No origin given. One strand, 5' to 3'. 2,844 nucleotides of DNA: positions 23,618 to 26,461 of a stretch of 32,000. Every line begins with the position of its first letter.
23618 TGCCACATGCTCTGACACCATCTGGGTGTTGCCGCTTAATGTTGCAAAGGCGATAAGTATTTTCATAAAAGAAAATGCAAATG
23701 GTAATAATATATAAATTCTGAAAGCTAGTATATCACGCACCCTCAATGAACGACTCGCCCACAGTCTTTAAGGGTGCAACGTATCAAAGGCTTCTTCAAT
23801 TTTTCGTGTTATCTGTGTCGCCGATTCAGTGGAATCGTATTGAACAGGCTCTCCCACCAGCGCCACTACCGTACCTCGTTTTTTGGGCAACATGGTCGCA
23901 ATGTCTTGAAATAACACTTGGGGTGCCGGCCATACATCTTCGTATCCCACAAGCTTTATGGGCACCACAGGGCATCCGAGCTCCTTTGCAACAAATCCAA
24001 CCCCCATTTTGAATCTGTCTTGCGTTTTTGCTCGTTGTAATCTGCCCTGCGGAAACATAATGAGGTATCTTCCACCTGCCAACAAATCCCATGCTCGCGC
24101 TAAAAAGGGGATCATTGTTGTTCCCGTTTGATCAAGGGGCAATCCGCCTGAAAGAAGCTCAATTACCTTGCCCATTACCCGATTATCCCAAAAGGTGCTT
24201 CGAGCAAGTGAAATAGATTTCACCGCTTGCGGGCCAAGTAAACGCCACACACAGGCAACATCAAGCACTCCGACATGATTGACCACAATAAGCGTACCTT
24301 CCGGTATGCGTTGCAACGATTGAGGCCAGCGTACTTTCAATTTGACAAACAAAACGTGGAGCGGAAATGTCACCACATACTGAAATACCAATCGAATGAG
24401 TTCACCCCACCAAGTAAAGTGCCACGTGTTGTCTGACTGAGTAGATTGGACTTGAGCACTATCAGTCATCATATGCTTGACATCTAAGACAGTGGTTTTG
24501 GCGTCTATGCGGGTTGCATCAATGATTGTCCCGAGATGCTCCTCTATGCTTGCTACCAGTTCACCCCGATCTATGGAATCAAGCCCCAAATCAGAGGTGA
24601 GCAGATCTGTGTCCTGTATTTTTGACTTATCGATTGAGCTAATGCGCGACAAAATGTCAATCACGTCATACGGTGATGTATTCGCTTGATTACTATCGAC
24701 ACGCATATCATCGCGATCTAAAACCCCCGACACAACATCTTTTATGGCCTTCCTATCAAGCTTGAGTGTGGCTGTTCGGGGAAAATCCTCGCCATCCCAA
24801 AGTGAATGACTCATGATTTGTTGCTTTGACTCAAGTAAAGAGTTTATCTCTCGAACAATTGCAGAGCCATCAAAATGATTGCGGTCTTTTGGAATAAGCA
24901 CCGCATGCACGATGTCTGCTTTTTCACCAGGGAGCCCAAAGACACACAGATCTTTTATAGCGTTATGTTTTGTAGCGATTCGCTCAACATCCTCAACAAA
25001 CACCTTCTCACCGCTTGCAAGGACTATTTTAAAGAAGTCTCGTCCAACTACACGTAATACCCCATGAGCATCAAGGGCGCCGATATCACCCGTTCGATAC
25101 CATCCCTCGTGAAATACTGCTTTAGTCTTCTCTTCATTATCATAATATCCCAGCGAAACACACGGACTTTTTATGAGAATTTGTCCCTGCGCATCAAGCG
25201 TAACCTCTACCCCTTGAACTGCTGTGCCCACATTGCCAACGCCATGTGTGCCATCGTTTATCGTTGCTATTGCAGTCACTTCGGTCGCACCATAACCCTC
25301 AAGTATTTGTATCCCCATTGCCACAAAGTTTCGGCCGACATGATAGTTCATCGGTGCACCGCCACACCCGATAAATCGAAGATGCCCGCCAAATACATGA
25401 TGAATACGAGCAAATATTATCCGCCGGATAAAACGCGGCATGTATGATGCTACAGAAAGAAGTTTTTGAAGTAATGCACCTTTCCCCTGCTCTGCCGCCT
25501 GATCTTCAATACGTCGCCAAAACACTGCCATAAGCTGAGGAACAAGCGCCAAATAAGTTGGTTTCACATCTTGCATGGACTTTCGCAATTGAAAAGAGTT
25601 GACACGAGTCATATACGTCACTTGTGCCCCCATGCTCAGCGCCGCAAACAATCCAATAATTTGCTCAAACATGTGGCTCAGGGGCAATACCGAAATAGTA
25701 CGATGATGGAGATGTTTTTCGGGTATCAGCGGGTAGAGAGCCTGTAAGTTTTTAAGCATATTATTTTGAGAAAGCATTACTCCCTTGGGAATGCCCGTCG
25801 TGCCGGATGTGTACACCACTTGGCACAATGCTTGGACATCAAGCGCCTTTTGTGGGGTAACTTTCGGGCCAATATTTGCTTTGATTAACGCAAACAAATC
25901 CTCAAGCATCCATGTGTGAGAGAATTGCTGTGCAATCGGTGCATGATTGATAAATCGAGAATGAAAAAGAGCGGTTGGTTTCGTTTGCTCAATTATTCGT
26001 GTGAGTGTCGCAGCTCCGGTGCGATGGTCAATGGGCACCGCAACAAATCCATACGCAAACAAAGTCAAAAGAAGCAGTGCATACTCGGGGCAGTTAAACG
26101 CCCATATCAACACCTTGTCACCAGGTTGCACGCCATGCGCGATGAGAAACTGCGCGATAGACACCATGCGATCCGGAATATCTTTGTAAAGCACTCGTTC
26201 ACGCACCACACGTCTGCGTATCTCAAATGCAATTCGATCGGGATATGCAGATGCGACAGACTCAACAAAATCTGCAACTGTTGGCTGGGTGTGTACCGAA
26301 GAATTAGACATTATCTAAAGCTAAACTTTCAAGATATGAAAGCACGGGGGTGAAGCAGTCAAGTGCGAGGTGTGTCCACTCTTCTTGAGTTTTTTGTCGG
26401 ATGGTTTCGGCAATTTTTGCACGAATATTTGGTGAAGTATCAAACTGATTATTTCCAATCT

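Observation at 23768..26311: Single polypeptide combining acyl-adenylation, an embedded carrier domain and a PlsC-type acyltransferase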

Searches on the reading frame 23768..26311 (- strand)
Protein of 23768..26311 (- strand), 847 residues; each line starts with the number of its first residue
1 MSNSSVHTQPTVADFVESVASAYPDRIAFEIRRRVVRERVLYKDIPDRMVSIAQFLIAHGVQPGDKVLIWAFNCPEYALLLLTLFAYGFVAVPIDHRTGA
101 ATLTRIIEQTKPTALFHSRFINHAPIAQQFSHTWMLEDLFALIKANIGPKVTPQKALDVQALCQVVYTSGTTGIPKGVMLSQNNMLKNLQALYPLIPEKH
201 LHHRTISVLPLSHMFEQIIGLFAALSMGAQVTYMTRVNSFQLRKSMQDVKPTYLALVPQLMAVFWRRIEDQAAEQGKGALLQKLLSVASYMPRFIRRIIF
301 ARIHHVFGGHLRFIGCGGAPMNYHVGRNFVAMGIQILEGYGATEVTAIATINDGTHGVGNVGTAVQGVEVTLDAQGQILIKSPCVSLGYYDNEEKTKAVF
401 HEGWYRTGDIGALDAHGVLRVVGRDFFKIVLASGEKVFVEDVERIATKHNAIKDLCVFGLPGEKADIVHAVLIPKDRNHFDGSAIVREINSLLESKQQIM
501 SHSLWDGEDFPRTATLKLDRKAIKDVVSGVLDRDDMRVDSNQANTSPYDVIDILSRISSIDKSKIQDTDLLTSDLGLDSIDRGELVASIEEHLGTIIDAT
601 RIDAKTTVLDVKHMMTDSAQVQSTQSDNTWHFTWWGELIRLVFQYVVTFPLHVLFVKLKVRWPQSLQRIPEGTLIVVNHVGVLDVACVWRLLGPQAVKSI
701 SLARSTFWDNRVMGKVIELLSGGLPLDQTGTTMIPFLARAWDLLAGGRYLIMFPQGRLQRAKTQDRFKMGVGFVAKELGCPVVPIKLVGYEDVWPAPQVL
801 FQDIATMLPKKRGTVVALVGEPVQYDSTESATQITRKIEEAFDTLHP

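Call 6: search_protein_families(library=pfam, proteins=[window:23768-26311:-], max_evalue=0.01)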
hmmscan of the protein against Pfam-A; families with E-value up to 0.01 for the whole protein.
window:23768-26311:- (847 aa): 3 families
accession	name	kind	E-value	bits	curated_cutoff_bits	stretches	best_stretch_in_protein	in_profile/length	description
PF00501.34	AMP-binding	-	4.1e-62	210.6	29.9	1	17-390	2-384/384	AMP-binding enzyme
PF01553.26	Acyltransferase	-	1.3e-12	48.1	23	1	668-786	9-130/132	Acyltransferase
PF00550.31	PP-binding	-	1.5e-06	28.8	20.8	1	550-611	3-63/67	Phosphopantetheine attachment site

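Call 7: search_protein_families(library=ncbifam, proteins=[window:23768-26311:-], max_evalue=0.01)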
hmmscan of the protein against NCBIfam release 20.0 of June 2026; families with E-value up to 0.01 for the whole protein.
window:23768-26311:- (847 aa): 111 families (the best 25 are shown)
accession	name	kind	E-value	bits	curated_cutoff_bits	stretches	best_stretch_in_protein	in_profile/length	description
NF004837.0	PRK06187.1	subfamily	1.1e-62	212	476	2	306-528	283-523/531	long-chain-fatty-acid--CoA ligase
NF005801.1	PRK07656.1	equivalog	1.1e-45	156.2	657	2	11-270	2-270/500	FadD3 family acyl-CoA ligase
NF052269.1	Staph_lig_FadD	equivalog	2.4e-45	154.8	650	2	34-261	22-250/499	long-chain-fatty-acid--CoA ligase FadD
NF006182.0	PRK08316.1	subfamily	8e-44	150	663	2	6-295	7-302/523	fatty acyl-CoA synthetase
NF002966.0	PRK03640.1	equivalog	1.1e-43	149.6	556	2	277-527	222-480/483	o-succinylbenzoate--CoA ligase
TIGR01923.1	menE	equivalog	7e-43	147.1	330.15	2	274-463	191-385/442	o-succinylbenzoate--CoA ligase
NF041592.1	carboxyl_red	equivalog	5.2e-42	143.6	1300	2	135-512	206-580/1160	carboxylic acid reductase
NF005702.0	PRK07514.1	subfamily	1.8e-41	142.1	558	2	300-525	261-498/506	malonyl-CoA synthase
NF005676.0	PRK07470.1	equivalog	2e-41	142.2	774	1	12-527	22-529/544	acyl-CoA synthetase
NF005307.0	PRK06839.1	equivalog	2.3e-41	142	748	2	12-250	4-238/496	o-succinylbenzoate--CoA ligase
NF006386.0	PRK08633.1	equivalog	2.3e-41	141.6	1221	3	303-527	892-1141/1147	acyl-[ACP]--phospholipid O-acyltransferase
NF004511.1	PRK05852.1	equivalog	3.9e-40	137.9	650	2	309-525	274-502/505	FadD7 family fatty acid--CoA ligase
NF005858.0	PRK07787.1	subfamily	7.3e-40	136.8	575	1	55-475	37-424/471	acyl-CoA synthetase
NF004114.0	PRK05605.1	equivalog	1e-39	136.3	766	3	334-527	364-569/575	long-chain-fatty-acid--CoA ligase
NF009233.0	PRK12583.1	subfamily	2.6e-39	135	832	3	366-526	390-549/558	fatty acid CoA ligase family protein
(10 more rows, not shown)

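Call 10: find_homologous_proteins(query=window:23768-26308:-, max_evalue=1e-10)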
Query window:23768-26308:- (846 aa): 7923 proteins with E <= 1e-10 among 8000 candidates; the best 120 are listed.
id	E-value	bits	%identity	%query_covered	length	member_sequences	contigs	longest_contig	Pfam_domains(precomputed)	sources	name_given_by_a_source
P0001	0.0e+0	1928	100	100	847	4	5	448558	PF00550.32,PF00501.35,PF01553.27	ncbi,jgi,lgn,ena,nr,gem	ncbi:MAG TPA: AMP-binding protein [Candidatus Woesebacteria bacterium]|nr:AMP-binding protein [Candi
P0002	0.0e+0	1161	58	100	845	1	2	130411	PF00550.32,PF00501.35,PF01553.27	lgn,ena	-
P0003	0.0e+0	1137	58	99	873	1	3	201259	PF00550.32,PF00501.35,PF01553.27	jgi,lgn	-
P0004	0.0e+0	1129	57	100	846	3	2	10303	PF00550.32,PF00501.35,PF01553.27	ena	-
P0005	0.0e+0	1103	57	99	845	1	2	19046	PF00550.32,PF00501.35,PF01553.27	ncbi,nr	ncbi:AMP-binding protein [Candidatus Woesebacteria bacterium]|nr:AMP-binding protein [Candidatus Woe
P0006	2.2e-259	881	47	100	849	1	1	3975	PF00550.32,PF00501.35,PF01553.27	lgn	-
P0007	3.4e-250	851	47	100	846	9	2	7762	PF00550.32,PF00501.35,PF01553.27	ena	-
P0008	1.1e-249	849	45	100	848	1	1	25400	PF00550.32,PF00501.35,PF01553.27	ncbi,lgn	-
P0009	7.6e-241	820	44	99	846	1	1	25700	PF00550.32,PF00501.35,PF23562.3,PF01553.27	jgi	jgi:long-chain acyl-CoA synthetase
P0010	2.2e-218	745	42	98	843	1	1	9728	PF00550.32,PF00501.35,PF01553.27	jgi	jgi:long-chain acyl-CoA synthetase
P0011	2.0e-210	719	41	98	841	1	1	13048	PF00550.32,PF00501.35,PF01553.27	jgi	jgi:long-chain acyl-CoA synthetase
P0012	2.6e-207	709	42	98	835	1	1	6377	PF00550.32,PF00501.35,PF01553.27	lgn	-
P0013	4.6e-202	691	40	100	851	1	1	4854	PF00550.32,PF00501.35,PF23562.3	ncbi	-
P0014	1.9e-201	689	41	98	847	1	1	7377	PF00550.32,PF00501.35,PF01553.27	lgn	-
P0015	1.2e-200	687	40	99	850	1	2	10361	PF00550.32,PF00501.35,PF01553.27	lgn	-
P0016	5.2e-200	685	40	98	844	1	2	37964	PF00550.32,PF00501.35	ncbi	-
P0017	4.3e-199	682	41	95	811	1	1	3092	PF00550.32,PF00501.35,PF01553.27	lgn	-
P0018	5.2e-199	681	40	97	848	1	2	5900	PF00550.32,PF00501.35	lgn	-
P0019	1.7e-198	680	41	99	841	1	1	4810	PF00550.32,PF00501.35,PF01553.27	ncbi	-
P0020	9.8e-197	674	40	99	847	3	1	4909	PF00550.32,PF00501.35,PF01553.27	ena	-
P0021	2.6e-196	672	41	98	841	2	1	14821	PF00550.32,PF00501.35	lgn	-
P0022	3.7e-192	659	41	98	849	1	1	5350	PF00550.32,PF00501.35,PF01553.27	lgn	-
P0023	9.4e-191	654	39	98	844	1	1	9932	PF00550.32,PF00501.35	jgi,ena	-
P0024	2.2e-190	653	40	99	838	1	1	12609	PF00550.32,PF00501.35,PF01553.27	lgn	-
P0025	7.1e-188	645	39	98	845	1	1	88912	PF00550.32,PF00501.35,PF01553.27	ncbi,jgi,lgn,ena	ncbi:MAG: AMP-binding protein [bacterium]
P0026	5.0e-187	642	39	100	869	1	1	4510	PF00550.32,PF00501.35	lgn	-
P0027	5.1e-187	642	40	99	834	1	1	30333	PF00550.32,PF00501.35,PF01553.27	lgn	-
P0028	1.1e-180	621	39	99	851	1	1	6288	PF00550.32,PF00501.35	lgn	-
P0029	4.1e-177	609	37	96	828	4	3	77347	PF00550.32,PF00501.35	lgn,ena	-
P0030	1.3e-150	521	36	99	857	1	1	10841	PF00550.32,PF00501.35,PF01553.27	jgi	jgi:long-chain acyl-CoA synthetase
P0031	7.0e-145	502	43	65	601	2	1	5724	PF00501.35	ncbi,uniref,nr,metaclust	ncbi:MAG: AMP-binding protein [Candidatus Nomurabacteria bacterium GW2011_GWB1_37_5]|uniref:AMP-bind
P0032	2.5e-143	497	34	99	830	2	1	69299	PF00550.32,PF00501.35,PF13193.13,PF01553.27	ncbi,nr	ncbi:MAG: AMP-binding protein [Chloroflexi bacterium]|nr:AMP-binding protein [Chloroflexota bacteriu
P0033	3.0e-130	454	31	99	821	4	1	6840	PF00501.35,PF01553.27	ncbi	-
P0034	5.9e-125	436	32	98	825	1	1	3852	PF00550.32,PF00501.35,PF01553.27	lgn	-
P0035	3.0e-124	434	33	99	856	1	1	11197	PF00550.32,PF00501.35,PF01553.27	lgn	-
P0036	1.9e-119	418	32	98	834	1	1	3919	PF00550.32,PF00501.35,PF01553.27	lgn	-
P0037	9.9e-114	399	32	97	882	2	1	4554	PF00550.32,PF00501.35,PF01553.27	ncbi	-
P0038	1.1e-113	399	30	99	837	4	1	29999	PF00550.32,PF00501.35,PF01553.27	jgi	jgi:long-chain acyl-CoA synthetase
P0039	1.5e-113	399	31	98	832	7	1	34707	PF00550.32,PF00501.35,PF01553.27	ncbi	ncbi:MAG: AMP-binding protein [Gammaproteobacteria bacterium]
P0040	1.8e-111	392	29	98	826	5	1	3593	PF00550.32,PF00501.35,PF01553.27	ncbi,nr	ncbi:MAG: AMP-binding protein, partial [Anaerolineales bacterium]|nr:AMP-binding protein [Anaeroline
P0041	5.8e-110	387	31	94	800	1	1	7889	PF00550.32,PF00501.35,PF23562.3,PF13193.13,PF01553.27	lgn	-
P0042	3.0e-109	384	31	92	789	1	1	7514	PF00550.32,PF00501.35,PF01553.27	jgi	-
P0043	3.1e-109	384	31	97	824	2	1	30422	PF00501.35,PF01553.27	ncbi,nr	ncbi:MAG: AMP-binding protein [Desulfuromonadaceae bacterium]|nr:AMP-binding protein [Desulfuromonad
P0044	4.1e-109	384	30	95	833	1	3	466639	PF00550.32,PF00501.35,PF01553.27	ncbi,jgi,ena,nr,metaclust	ncbi:MAG: Acyltransferase family protein [candidate division TM6 bacterium GW2011_GWF2_37_49]|nr:MAG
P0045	1.6e-108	382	39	61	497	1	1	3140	PF00501.35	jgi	-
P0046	3.6e-107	378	31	97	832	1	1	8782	PF00550.32,PF00501.35,PF13193.13,PF01553.27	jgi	jgi:long-chain acyl-CoA synthetase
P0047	6.5e-107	377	30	96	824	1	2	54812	PF00501.35,PF01553.27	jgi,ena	-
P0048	6.1e-106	374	30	97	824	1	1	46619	PF00501.35,PF01553.27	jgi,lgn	jgi:long-chain acyl-CoA synthetase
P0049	9.7e-105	370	31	98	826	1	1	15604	PF00501.35,PF13193.13,PF01553.27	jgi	-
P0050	3.4e-104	368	31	96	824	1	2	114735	PF00501.35,PF01553.27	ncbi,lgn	-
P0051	1.1e-103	366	30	99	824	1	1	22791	PF00550.32,PF00501.35,PF01553.27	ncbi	-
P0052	1.6e-103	366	31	97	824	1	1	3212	PF00501.35,PF01553.27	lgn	-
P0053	2.8e-103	365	30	96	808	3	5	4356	PF00550.32,PF00501.35,PF13193.13,PF01553.27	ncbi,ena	-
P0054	3.6e-103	364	30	97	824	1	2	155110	PF00501.35,PF01553.27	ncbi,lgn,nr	ncbi:MAG: AMP-binding protein [Desulfuromonadaceae bacterium]|nr:AMP-binding protein [Desulfuromonad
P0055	1.0e-102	363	29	98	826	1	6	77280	PF00550.32,PF00501.35,PF13193.13,PF01553.27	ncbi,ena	-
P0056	3.1e-102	361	30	97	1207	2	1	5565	PF00501.35,PF01553.27,PF01594.23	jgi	jgi:long-chain acyl-CoA synthetase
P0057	4.3e-102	361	31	97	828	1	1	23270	PF00550.32,PF00501.35,PF13193.13,PF01553.27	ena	-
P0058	4.6e-102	361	31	99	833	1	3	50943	PF00501.35,PF13193.13,PF01553.27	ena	-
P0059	1.5e-101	359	30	97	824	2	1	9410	PF00501.35,PF01553.27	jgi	jgi:long-chain acyl-CoA synthetase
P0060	2.0e-101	359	29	98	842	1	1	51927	PF00550.32,PF00501.35,PF01553.27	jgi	jgi:long-chain acyl-CoA synthetase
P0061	2.4e-101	358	29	97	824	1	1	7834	PF00501.35,PF01553.27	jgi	jgi:long-chain acyl-CoA synthetase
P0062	5.1e-101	357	30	98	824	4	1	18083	PF00501.35,PF13193.13,PF01553.27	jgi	-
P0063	8.9e-101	356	30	97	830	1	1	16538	PF00501.35,PF01553.27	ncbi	-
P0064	1.3e-100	356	37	62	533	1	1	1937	PF00501.35,PF13193.13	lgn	-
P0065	2.0e-100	355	30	97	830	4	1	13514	PF00550.32,PF00501.35,PF13193.13,PF01553.27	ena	-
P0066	2.9e-100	355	30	99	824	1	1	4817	PF00501.35,PF01553.27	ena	-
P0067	4.0e-100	354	29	99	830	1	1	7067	PF00550.32,PF00501.35,PF01553.27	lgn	-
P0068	4.0e-100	354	30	99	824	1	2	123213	PF00501.35,PF01553.27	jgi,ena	-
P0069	1.2e-99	353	31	96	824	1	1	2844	PF00501.35,PF01553.27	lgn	-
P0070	1.2e-99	353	29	97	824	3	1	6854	PF00550.32,PF00501.35,PF01553.27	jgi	jgi:long-chain acyl-CoA synthetase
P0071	2.0e-99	352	31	97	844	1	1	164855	PF00550.32,PF00501.35,PF13193.13,PF01553.27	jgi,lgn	-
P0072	2.9e-99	351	30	97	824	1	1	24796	PF00501.35,PF01553.27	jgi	-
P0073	3.2e-99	351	30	97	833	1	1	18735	PF00501.35,PF01553.27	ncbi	-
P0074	8.2e-99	350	30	95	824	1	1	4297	PF00550.32,PF00501.35,PF01553.27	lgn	-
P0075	1.0e-98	350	29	99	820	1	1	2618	PF00550.32,PF00501.35,PF01553.27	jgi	jgi:long-chain acyl-CoA synthetase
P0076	1.2e-98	349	30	98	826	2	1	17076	PF00550.32,PF00501.35,PF01553.27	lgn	-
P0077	1.3e-98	349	30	97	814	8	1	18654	PF00550.32,PF00501.35,PF01553.27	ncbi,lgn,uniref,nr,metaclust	ncbi:AMP-binding protein [Nitrosomonas halophila]|uniref:Long-chain acyl-CoA synthetase n=1 Tax=Nitr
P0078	1.6e-98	349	29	98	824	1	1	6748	PF00501.35,PF13193.13,PF01553.27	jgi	jgi:long-chain acyl-CoA synthetase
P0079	2.3e-98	348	30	96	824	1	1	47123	PF00501.35,PF01553.27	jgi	jgi:long-chain acyl-CoA synthetase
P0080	1.6e-97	346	29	98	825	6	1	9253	PF00501.35,PF01553.27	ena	-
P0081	4.6e-97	344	29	95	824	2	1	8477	PF00550.32,PF00501.35,PF01553.27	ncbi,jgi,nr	ncbi:MAG: AMP-dependent synthetase and ligase [Deltaproteobacteria bacterium]|nr:AMP-dependent synth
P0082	6.0e-97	344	30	99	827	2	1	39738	PF00501.35,PF13193.13,PF01553.27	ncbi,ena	-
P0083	9.0e-97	343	29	98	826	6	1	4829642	PF00550.32,PF00501.35,PF01553.27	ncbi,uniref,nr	ncbi:AMP-binding protein [Geomonas nitrogeniifigens]|uniref:AMP-binding protein n=1 Tax=Geomonas dia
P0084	1.4e-96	343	30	97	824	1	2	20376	PF00550.32,PF00501.35,PF13193.13,PF01553.27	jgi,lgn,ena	-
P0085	1.7e-96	342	30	96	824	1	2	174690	PF00550.32,PF00501.35,PF01553.27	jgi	jgi:long-chain acyl-CoA synthetase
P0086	1.7e-96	342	30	92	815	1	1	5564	PF00550.32,PF00501.35,PF01553.27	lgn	-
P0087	2.7e-96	342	29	97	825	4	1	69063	PF00550.32,PF00501.35,PF01553.27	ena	-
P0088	2.8e-96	342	29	98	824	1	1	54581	PF00501.35,PF01553.27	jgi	-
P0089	5.7e-96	341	30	97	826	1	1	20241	PF00550.32,PF00501.35,PF01553.27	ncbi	-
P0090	7.8e-96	340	29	99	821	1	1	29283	PF00550.32,PF00501.35,PF01553.27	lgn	-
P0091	5.9e-95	337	30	96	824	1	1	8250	PF00550.32,PF00501.35,PF01553.27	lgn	-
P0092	1.3e-94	336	29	99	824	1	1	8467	PF00550.32,PF00501.35,PF13193.13,PF01553.27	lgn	-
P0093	1.4e-93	333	28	97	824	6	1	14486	PF00550.32,PF00501.35,PF01553.27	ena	-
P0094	2.3e-92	329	29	99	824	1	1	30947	PF00550.32,PF00501.35,PF01553.27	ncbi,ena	-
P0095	4.4e-92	328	30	99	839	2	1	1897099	PF00550.32,PF00501.35,PF01553.27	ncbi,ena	-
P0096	1.8e-91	326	28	97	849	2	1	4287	PF00550.32,PF00501.35,PF01553.27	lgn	-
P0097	2.3e-91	325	29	98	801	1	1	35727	PF00550.32,PF00501.35,PF01553.27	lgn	-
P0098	6.9e-91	324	30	98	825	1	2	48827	PF00550.32,PF00501.35,PF01553.27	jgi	jgi:long-chain acyl-CoA synthetase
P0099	2.3e-90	322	29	99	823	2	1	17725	PF00550.32,PF00501.35,PF01553.27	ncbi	-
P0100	9.5e-90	320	31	56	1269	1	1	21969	PF00501.35,PF23562.3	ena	-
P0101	1.9e-89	319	26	99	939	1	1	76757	PF00550.32,PF00501.35,PF01553.27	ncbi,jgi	-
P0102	2.1e-89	319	31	75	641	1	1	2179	PF00501.35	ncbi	ncbi:MAG TPA: AMP-binding protein, partial [Geomonas sp.]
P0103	2.9e-89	318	29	94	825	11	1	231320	PF00550.32,PF00501.35,PF01553.27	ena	-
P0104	3.5e-89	318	28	98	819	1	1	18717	PF00550.32,PF00501.35,PF01553.27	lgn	-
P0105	1.2e-87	313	28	96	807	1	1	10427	PF00550.32,PF00501.35,PF01553.27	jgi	jgi:long-chain acyl-CoA synthetase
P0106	2.4e-86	309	29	92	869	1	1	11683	PF00550.32,PF00501.35,PF13193.13,PF01553.27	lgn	-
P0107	1.3e-85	306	29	97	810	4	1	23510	PF00501.35,PF01553.27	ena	-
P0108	3.2e-85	305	28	98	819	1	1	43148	PF00501.35,PF01553.27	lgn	-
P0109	8.6e-85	304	30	87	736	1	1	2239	PF00550.32,PF00501.35,PF01553.27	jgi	jgi:long-chain acyl-CoA synthetase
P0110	8.0e-84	300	29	97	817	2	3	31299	PF00550.32,PF00501.35,PF01553.27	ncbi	ncbi:MAG: AMP-binding protein, partial [Gammaproteobacteria bacterium]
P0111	6.4e-83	297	32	72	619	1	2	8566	PF00501.35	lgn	-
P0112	8.5e-80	287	28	96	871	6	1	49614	PF00550.32,PF00501.35,PF13193.13,PF01553.27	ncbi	ncbi:MAG: AMP-binding protein [candidate division WOR-3 bacterium]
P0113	4.2e-79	285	27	93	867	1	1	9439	PF00550.32,PF00501.35,PF13193.13,PF01553.27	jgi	jgi:long-chain acyl-CoA synthetase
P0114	2.2e-77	279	27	93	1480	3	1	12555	PF00550.32,PF03015.25,PF00501.35,PF13193.13,PF07993.19,PF01553.27,PF01370.28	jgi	jgi:long-chain acyl-CoA synthetase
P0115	8.3e-77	277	26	95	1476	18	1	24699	PF00550.32,PF03015.25,PF00501.35,PF23562.3,PF13193.13,PF07993.19,PF01553.27,PF01370.28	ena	-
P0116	3.1e-76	275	27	93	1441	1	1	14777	PF00550.32,PF03015.25,PF00501.35,PF23562.3,PF13193.13,PF07993.19,PF01553.27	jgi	-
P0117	3.2e-76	275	27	93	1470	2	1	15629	PF00550.32,PF03015.25,PF00501.35,PF23562.3,PF13193.13,PF07993.19,PF01553.27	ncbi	-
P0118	1.2e-75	273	27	93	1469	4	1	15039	PF00550.32,PF01073.26,PF03015.25,PF00501.35,PF13193.13,PF07993.19,PF01553.27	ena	-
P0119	1.3e-75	273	27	93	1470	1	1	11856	PF00550.32,PF01073.26,PF03015.25,PF00501.35,PF13193.13,PF07993.19,PF01553.27,PF01370.28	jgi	jgi:long-chain acyl-CoA synthetase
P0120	1.9e-75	273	26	94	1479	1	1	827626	PF00550.32,PF03015.25,PF00501.35,PF23562.3,PF13193.13,PF07993.19,PF01553.27,PF01370.28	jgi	jgi:long-chain acyl-CoA synthetase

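Call 11: search_solved_structures(query=window:23768-26308:-, max_evalue=0.00001)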
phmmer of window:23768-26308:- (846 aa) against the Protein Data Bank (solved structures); distinct sequences matched with E-value up to 0.00001: 166 (the best 60 are shown).
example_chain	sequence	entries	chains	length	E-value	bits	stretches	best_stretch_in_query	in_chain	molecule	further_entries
6qjz_A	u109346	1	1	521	6.2e-34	120.4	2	310-523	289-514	oxalyl CoA-synthetase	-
5ie0_A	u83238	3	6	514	1e-31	113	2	310-520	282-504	Oxalate--CoA ligase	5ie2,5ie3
8wev_A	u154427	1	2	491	2.1e-30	108.7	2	308-491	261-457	Feruloyl-CoA Synthetase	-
8weu_A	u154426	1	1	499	2.2e-30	108.6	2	308-491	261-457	Fatty-acyl-CoA synthase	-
6k4c_A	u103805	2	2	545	3.8e-27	97.9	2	309-526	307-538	Ancestral luciferase AncLamp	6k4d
3r44_A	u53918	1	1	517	1.2e-26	96.2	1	308-526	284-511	fatty acyl CoA synthetase FADD13 (FATTY-ACYL-CoA SYNTHETASE)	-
3ivr_A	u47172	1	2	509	7.3e-26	93.7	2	374-524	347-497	Putative long-chain-fatty-acid CoA ligase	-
6oz1_A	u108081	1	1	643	2.4e-23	85.3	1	150-475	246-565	Oxidoreductase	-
4fuq_A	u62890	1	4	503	5e-23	84.3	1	286-524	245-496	Malonyl CoA synthetase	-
3nyq_A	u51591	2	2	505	8.4e-23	83.5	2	307-475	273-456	Malonyl-CoA Ligase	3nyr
5mso_A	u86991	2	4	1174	1.3e-22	82.9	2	158-501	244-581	Carboxylic acid reductase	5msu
4fut_A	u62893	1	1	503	1.4e-22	82.8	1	286-492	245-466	Malonyl CoA synthetase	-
9be3_A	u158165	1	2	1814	2.3e-22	82.1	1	10-211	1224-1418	Linear gramicidin synthase subunit A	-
9meh_A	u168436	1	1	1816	2.3e-22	82.1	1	10-211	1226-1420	Linear gramicidin synthase subunit A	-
6mfz_A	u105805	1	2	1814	2.6e-22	81.9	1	10-211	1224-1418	Linear gramicidin synthase subunit A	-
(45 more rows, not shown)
